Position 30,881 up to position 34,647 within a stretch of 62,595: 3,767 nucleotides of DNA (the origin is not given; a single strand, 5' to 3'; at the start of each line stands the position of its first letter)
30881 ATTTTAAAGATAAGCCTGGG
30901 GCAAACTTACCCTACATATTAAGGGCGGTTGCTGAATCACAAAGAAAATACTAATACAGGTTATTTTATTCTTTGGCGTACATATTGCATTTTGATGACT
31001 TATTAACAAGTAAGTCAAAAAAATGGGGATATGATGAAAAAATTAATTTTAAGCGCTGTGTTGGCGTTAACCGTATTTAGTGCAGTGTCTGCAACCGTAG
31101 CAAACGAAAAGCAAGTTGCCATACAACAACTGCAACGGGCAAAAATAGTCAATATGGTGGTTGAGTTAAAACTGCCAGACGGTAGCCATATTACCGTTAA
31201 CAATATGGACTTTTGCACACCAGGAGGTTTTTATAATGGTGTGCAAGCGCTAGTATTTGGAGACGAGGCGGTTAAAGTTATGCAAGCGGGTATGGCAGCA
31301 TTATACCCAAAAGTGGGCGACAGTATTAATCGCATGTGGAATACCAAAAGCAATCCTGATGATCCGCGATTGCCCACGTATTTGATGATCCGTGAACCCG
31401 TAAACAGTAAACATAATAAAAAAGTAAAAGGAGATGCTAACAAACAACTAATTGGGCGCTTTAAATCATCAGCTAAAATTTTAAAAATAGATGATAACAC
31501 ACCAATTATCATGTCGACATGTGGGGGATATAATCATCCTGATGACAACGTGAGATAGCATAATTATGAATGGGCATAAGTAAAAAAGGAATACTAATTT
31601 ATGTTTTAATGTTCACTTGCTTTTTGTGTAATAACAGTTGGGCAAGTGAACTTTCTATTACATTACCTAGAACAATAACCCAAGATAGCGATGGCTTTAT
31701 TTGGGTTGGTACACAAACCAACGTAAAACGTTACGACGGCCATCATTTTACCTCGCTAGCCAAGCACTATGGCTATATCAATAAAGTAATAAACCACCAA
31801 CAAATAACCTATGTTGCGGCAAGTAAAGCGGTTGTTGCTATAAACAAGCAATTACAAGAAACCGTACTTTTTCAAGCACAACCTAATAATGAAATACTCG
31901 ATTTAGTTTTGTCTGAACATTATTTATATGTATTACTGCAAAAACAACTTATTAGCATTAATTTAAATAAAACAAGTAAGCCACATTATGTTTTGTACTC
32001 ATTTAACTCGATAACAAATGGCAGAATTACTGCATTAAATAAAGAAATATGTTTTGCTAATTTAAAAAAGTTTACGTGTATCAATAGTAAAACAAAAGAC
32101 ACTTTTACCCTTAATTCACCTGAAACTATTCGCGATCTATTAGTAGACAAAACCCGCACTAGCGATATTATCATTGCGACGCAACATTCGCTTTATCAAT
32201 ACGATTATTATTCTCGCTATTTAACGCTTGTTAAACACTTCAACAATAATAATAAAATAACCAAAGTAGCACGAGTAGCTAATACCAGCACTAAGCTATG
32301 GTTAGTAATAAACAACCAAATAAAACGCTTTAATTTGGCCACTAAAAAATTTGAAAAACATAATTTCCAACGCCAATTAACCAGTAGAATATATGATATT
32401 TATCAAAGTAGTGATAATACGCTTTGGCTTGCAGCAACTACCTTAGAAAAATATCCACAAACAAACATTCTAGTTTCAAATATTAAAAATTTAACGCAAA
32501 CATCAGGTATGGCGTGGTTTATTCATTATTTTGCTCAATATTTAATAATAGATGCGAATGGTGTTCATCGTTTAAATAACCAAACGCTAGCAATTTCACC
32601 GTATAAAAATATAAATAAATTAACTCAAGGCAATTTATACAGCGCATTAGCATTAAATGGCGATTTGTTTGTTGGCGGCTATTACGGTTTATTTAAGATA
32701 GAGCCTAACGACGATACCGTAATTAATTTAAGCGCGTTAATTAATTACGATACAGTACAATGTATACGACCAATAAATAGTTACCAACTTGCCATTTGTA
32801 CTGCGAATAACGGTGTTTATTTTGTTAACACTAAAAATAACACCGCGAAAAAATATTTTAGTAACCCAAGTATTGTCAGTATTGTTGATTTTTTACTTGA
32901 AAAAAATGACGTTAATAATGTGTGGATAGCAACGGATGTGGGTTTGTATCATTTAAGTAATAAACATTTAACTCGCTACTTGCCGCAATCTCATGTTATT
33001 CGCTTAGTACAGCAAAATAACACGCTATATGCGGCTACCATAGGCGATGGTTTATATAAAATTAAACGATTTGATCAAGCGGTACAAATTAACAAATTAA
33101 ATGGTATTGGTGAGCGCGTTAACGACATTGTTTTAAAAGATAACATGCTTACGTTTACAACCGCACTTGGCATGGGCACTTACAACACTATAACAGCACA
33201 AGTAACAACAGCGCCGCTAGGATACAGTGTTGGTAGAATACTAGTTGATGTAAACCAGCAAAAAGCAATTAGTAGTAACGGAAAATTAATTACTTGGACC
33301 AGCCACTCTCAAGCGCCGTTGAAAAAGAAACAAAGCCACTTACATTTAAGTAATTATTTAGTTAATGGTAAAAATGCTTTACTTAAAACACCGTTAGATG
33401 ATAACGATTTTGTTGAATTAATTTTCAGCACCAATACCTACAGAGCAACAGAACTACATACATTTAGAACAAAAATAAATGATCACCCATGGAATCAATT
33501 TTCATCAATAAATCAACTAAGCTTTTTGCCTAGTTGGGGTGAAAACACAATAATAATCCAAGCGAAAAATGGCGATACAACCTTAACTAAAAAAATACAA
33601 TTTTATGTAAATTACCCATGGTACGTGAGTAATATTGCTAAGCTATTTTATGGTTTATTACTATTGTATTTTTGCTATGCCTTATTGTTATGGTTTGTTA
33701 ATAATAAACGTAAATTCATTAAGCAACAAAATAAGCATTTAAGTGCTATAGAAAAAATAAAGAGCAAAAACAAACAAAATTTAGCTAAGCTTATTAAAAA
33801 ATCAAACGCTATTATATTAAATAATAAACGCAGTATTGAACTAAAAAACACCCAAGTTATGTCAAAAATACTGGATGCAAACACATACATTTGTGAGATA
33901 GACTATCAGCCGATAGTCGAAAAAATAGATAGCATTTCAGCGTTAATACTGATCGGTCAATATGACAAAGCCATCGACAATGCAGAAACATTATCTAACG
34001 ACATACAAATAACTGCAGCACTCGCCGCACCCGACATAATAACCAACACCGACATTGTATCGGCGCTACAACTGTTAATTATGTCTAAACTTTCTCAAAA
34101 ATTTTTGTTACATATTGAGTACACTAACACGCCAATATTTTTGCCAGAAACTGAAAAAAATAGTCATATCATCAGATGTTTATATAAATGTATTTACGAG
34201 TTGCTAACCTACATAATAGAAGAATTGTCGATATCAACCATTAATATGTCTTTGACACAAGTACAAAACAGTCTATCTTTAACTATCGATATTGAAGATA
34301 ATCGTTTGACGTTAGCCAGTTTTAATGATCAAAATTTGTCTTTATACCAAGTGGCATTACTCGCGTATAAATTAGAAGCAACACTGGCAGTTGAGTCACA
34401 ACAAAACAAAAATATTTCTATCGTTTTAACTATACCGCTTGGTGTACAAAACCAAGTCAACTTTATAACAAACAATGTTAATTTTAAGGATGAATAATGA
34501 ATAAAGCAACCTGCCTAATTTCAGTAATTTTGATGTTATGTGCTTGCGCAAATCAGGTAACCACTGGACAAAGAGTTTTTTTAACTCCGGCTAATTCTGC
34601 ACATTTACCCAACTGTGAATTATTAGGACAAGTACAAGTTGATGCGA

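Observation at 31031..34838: AT-rich three-gene envelope 'moron' inserted between the repressor and the lysis cassette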

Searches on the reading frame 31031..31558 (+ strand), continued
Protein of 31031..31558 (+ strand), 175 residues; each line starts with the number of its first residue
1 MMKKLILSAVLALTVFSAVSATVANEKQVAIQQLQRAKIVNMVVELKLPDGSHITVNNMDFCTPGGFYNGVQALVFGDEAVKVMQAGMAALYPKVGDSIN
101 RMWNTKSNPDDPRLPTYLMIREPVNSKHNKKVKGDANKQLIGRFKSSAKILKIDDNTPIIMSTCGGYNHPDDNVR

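Call 77: search_protein_families(library=pfam, proteins=[L015:6059-6727:-, L015:6720-7235:-, L015:7504-7800:-, L015:7815-8264:-, L015:8351-8587:-, L015:8614-9030:-, L015:13564-14727:-, L015:15396-16394:-, L015:5013-5789:-, L015:3615-4808:+], max_evalue=0.01)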
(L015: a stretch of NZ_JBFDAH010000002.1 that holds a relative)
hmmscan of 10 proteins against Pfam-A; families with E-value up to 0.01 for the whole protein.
L015:6059-6727:- (222 aa): 1 family
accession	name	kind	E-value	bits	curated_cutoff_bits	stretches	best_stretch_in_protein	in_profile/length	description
PF02481.21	DNA_processg_A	-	1.7e-52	178.2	29.6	1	4-185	6-189/212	DNA recombination-mediator protein A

L015:6720-7235:- (171 aa): 1 family
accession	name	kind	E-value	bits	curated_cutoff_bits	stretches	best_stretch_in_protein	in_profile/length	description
PF00156.33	Pribosyltran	-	5.6e-05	22.9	26.3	1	81-166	45-124/158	Phosphoribosyl transferase domain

L015:7504-7800:- (98 aa): 0 families

L015:7815-8264:- (149 aa): 1 family
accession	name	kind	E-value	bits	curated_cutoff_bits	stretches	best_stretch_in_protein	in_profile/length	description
PF06252.17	GemA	-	7.7e-09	36.9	27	1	25-139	5-115/119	Bacteriophage Mu, GemA protein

L015:8351-8587:- (78 aa): 0 families

L015:8614-9030:- (138 aa): 0 families

L015:13564-14727:- (387 aa): 16 families
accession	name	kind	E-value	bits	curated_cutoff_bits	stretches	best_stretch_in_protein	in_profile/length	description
PF00326.27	Peptidase_S9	-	2.2e-45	155.2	22.6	1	179-387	3-210/213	Prolyl oligopeptidase family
PF20434.5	BD-FAE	-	8.6e-17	61.8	26.8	1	156-346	8-215/215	BD-FAE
PF02230.22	Abhydrolase_2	-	4.2e-14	53.3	23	2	224-277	90-142/217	Phospholipase/Carboxylesterase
PF02129.25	Peptidase_S15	-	1.3e-12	48.4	23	1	141-299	1-156/262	X-Pro dipeptidyl-peptidase (S15 family)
PF00561.26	Abhydrolase_1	-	7.1e-12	46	25.8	2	162-287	1-119/245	alpha/beta hydrolase fold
PF12697.13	Abhydrolase_6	-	2e-08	35.6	26.3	1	164-282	1-103/217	Alpha/beta hydrolase family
PF12146.15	Hydrolase_4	-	7.2e-08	32.5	27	0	317-348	188-219/239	Serine aminopeptidase, S33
PF00756.26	Esterase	-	8.1e-08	32.8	22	1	210-375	84-240/251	Putative esterase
PF05448.18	AXE1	-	5.2e-07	29.2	21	1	101-276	25-212/321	Acetyl xylan esterase (AXE1)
PF01738.24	DLH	-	1.2e-05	25.4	21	1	187-349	38-172/217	Dienelactone hydrolase family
PF05728.18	UPF0227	-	0.001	19.5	21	1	228-352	49-166/187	Uncharacterised protein family (UPF0227)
PF07859.19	Abhydrolase_3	-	0.0016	18.7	25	1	236-366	67-208/210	alpha/beta hydrolase fold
PF06500.17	FrsA-like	-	0.0018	17.6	22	1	129-304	165-327/414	Esterase FrsA-like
PF08840.17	BAAT_C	-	0.0023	18.5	20.9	0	227-360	9-154/210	BAAT / Acyl-CoA thioester hydrolase C terminal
PF03959.19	FSH1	-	0.0032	17.6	21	0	246-354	107-190/211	Serine hydrolase (FSH1)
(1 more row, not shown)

L015:15396-16394:- (332 aa): 4 families
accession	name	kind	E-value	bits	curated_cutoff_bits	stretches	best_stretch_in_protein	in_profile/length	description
PF01035.26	DNA_binding_1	-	4.1e-28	97.5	27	1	245-324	1-80/81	6-O-methylguanine DNA methyltransferase, DNA binding domain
PF12833.13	HTH_18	-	2.5e-15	57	33.6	1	82-159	2-79/80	Helix-turn-helix domain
PF00165.29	HTH_AraC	-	3.6e-09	37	26.6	1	68-108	1-41/42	Bacterial regulatory helix-turn-helix proteins, AraC family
PF02870.21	Methyltransf_1N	-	2.3e-05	25.3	21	1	167-203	2-37/71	6-O-methylguanine DNA methyltransferase, ribonuclease-like domain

L015:5013-5789:- (258 aa): 0 families

L015:3615-4808:+ (397 aa): 1 family
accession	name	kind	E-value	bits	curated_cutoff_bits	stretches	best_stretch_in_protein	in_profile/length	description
PF00144.29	Beta-lactamase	-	1.4e-26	93.9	27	1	118-375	48-313/329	Beta-lactamase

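Call 79: search_protein_families(library=phrogs, proteins=[L009:7079-7861:+, L009:11351-11629:+, L009:6089-6970:-, L018:13130-13918:-, L019:10695-11363:+, L010:8001-8519:+, L010:8548-11244:+], max_evalue=0.01)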
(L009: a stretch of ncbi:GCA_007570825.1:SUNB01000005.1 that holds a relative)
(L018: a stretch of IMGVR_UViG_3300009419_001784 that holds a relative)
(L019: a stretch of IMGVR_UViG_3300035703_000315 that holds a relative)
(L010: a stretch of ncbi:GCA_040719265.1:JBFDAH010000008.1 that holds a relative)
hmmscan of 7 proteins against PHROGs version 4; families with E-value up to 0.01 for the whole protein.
L009:7079-7861:+ (260 aa): 1 family
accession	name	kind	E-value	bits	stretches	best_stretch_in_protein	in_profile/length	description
phrog_5736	-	transcription regulation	0.0053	17.9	0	50-136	42-129/133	transcriptional regulator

L009:11351-11629:+ (92 aa): 0 families

L009:6089-6970:- (293 aa): 4 families
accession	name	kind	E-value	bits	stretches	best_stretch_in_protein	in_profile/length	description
phrog_3926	-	DNA, RNA and nucleotide metabolism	1.4e-09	39.1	1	6-135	2-127/312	replication initiation protein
phrog_1408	-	DNA, RNA and nucleotide metabolism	7.5e-08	33.2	1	91-273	93-263/302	replication initiation protein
phrog_1032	-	DNA, RNA and nucleotide metabolism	3.2e-06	28.3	1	77-271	61-259/281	replication initiation protein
phrog_13103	-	unknown function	0.0043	17.8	1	181-274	179-265/337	-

L018:13130-13918:- (262 aa): 0 families

L019:10695-11363:+ (222 aa): 1 family
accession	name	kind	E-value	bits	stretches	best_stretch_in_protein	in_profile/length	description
phrog_1353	-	unknown function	5.7e-65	220.3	1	5-221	8-226/230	-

L010:8001-8519:+ (172 aa): 0 families

L010:8548-11244:+ (898 aa): 2 families
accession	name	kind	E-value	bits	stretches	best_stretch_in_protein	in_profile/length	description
phrog_10912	-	other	1.2e-05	24.6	1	793-880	858-961/970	kinase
phrog_857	-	unknown function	0.00054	20.3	1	797-879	362-459/468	-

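Call 107: fold_search(model_id=the predicted structure, library=viral)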
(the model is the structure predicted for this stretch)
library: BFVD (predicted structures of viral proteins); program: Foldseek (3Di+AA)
matches with E <= 10: 378; with E <= 0.001: 0
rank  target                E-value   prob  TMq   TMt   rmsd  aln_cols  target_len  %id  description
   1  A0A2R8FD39            3.1e-01  0.09  0.13  0.18  15.9        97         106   21  EGF-like domain-containing protein (Fragment) [Brazilian cedratvirus IHUMI]
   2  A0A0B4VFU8            6.5e-01  0.04  0.13  0.06  25.6       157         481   14  Uncharacterized protein [Tipula oleracea nudivirus]
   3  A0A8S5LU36            8.4e-01  0.08  0.13  0.14  14.9       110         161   14  Uncharacterized protein [Siphoviridae sp. ctM3g2]
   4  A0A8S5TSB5            8.9e-01  0.08  0.11  0.20  21.5       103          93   18  Putative periplasmic protein [Siphoviridae sp. cttG313]
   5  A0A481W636            1.0e+00  0.04  0.12  0.02  19.0        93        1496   13  Virion structural protein [Pseudomonas phage Psa21]
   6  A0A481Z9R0            1.2e+00  0.05  0.11  0.08  18.4        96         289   18  Uncharacterized protein [Pithovirus LCPAC304]
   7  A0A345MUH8            1.2e+00  0.30  0.15  0.10  14.3        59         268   15  (no name in the UniProt tables at hand)
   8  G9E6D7                1.2e+00  0.06  0.12  0.16  12.9        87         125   10  Uncharacterized protein [Micromonas pusilla virus SP1]
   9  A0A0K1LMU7            1.2e+00  0.06  0.11  0.05  19.8       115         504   11  Tail protein [Caulobacter phage Sansa]
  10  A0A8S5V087            1.4e+00  0.20  0.14  0.14   6.8        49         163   20  Endonuclease [Siphoviridae sp. ctBeL15]
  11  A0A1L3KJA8            1.4e+00  0.08  0.17  0.04  20.8        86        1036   17  (no name in the UniProt tables at hand)
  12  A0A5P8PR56            1.5e+00  0.03  0.10  0.15  12.9        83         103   16  Uncharacterized protein [Acinetobacter phage VB_ApiP_XC38]
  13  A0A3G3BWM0            1.6e+00  0.04  0.16  0.08  14.1       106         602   20  (no name in the UniProt tables at hand)
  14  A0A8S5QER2            1.6e+00  0.02  0.12  0.05  25.5       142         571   13  Nucleoid-associated protein [Siphoviridae sp. ctEIp38]
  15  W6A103                1.6e+00  0.01  0.10  0.08  24.9       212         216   13  Baseplate tail tube cap [Acinetobacter phage ZZ1]
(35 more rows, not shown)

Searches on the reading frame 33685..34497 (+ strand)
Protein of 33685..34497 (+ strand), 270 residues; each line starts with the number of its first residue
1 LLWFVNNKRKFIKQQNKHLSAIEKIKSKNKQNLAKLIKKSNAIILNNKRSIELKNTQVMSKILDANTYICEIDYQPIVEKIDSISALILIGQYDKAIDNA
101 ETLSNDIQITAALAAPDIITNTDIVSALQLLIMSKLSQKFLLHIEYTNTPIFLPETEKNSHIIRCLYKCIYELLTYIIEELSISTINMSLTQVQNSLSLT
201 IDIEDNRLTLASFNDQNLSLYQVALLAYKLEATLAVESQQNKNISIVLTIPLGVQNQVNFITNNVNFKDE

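Call 75: search_protein_representatives(alignment_id=A7)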
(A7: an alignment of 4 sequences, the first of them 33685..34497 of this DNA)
Query: 4 sequences, 266 profile positions. Proteins with E-value up to 0.001 (for the whole library): 10; up to 1e-10: 6; up to 1e-30: 5. The best 10 are listed.
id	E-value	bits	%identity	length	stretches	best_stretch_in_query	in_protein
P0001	9.2e-117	405.4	-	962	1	2-266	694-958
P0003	6.1e-115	399.4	-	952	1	3-266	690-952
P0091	2.5e-52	194.1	-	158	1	104-261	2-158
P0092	1.2e-48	182.1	-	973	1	3-257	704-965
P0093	4.3e-45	170.4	-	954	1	3-256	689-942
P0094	3.9e-20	88.6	-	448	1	11-255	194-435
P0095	2.4e-06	43.4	-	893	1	49-254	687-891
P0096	8.8e-06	41.5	-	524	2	159-255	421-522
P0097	1.3e-04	37.7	-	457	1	153-255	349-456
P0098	9.5e-04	34.8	-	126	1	158-256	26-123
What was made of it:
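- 10 hits among 1.84 billion representative proteins (call 75). The DHp/CA region is so diverged that an exhaustive HMM search barely reaches canonical kinases (E 1e-4 to 1e-5, call 75), which makes heterodimerisation unlikely.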

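Call 76: search_protein_families(library=pfam, proteins=[P0092, P0095, P0096, P0097, P0098], max_evalue=0.01)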
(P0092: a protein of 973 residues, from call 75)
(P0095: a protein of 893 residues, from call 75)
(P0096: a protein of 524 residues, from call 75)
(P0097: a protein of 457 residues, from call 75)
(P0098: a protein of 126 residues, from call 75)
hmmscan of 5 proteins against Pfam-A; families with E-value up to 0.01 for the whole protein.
P0092 (973 aa): 2 families
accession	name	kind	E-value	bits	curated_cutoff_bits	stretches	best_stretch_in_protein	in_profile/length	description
PF07494.17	Reg_prop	-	1.6e-05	24.9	20.4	0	32-46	9-23/24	Two component regulator propeller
PF21544.3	PorZ_N_b_propeller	-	0.0011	19.7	27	0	516-565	80-130/154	TSS9, PorZ, N-terminal beta-propeller domain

P0095 (893 aa): 3 families
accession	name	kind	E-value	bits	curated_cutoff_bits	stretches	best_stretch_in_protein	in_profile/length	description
PF02518.31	HATPase_c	-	1.8e-11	44.9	26.4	1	804-890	6-110/111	Histidine kinase-, DNA gyrase B-, and HSP90-like ATPase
PF07494.17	Reg_prop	-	5.6e-05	23.3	20.4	0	246-266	4-23/24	Two component regulator propeller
PF13581.12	HATPase_c_2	-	0.00032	21.2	27.4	1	811-886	39-126/127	Histidine kinase-like ATPase domain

P0096 (524 aa): 7 families
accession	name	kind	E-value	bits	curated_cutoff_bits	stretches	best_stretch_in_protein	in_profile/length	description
PF02518.31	HATPase_c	-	2.3e-15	57.4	26.4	1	428-520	6-110/111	Histidine kinase-, DNA gyrase B-, and HSP90-like ATPase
PF07730.19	HisKA_3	-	7.7e-10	39.6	24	1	319-380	1-64/68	Histidine kinase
PF01590.32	GAF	-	8.5e-09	36.5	22.4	1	145-289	2-133/133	GAF domain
PF13185.12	GAF_2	-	1.4e-07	32.3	28.6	1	144-289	3-135/136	GAF domain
PF13492.12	GAF_3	-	9.2e-05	23.3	27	1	144-290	1-128/129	GAF domain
PF13589.12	HATPase_c_3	-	0.00018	22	25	1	434-477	9-52/137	Histidine kinase-, DNA gyrase B-, and HSP90-like ATPase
PF13581.12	HATPase_c_2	-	0.00031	21.2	27.4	1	433-480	37-89/127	Histidine kinase-like ATPase domain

P0097 (457 aa): 8 families
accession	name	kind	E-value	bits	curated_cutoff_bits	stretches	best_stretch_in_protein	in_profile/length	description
PF02518.31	HATPase_c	-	2.3e-13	51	26.4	1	361-454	5-110/111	Histidine kinase-, DNA gyrase B-, and HSP90-like ATPase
PF07730.19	HisKA_3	-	9.8e-07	29.7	24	1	253-314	1-64/68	Histidine kinase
PF08448.16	PAS_4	-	7.6e-06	26.6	23.1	1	136-226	15-109/110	PAS fold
PF13581.12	HATPase_c_2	-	0.00013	22.4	27.4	1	366-450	36-126/127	Histidine kinase-like ATPase domain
PF13426.13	PAS_9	-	0.00099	19.8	27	1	136-224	11-103/103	PAS domain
PF13589.12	HATPase_c_3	-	0.0022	18.4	25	1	363-406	4-47/137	Histidine kinase-, DNA gyrase B-, and HSP90-like ATPase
PF19220.6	Rod_CreS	-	0.0089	15.5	100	1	18-112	32-126/359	Crescentin, rod domain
PF14501.12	HATPase_c_5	-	0.0091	16.3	22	0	379-442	27-93/102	GHKL domain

P0098 (126 aa): 5 families
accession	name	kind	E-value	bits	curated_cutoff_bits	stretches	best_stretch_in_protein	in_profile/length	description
PF02518.31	HATPase_c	-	1.2e-14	55.2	26.4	1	31-120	3-110/111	Histidine kinase-, DNA gyrase B-, and HSP90-like ATPase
PF13581.12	HATPase_c_2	-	8.9e-06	26.2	27.4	1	25-82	23-85/127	Histidine kinase-like ATPase domain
PF13589.12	HATPase_c_3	-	0.00014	22.3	25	1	37-112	6-80/137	Histidine kinase-, DNA gyrase B-, and HSP90-like ATPase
PF14501.12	HATPase_c_5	-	0.00039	20.7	22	1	31-109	3-94/102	GHKL domain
PF11335.13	DUF3137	-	0.00053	20.3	26.1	1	39-98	69-128/139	Protein of unknown function (DUF3137)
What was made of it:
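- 33703..34497 (+): g2 cytoplasmic module (aa 712-975): a coiled-coil linker, a DHp-like helical region (about aa 780-840) and a degenerate HATPase_c-like domain (about aa 848-956). There is no conserved His. The N, G1 and G2 boxes are lost. An exhaustive HMM search found only 10 hits; of the four hits outside the propeller-sensor family that were scanned, two full-length proteins are HisKA_3 kinases (calls 75, 76).
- Closest known: HisKA_3-class sensor histidine kinases. Same: The only non-family proteins reached by the cytoplasmic profile are HisKA_3+HATPase_c kinases (calls 75, 76).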
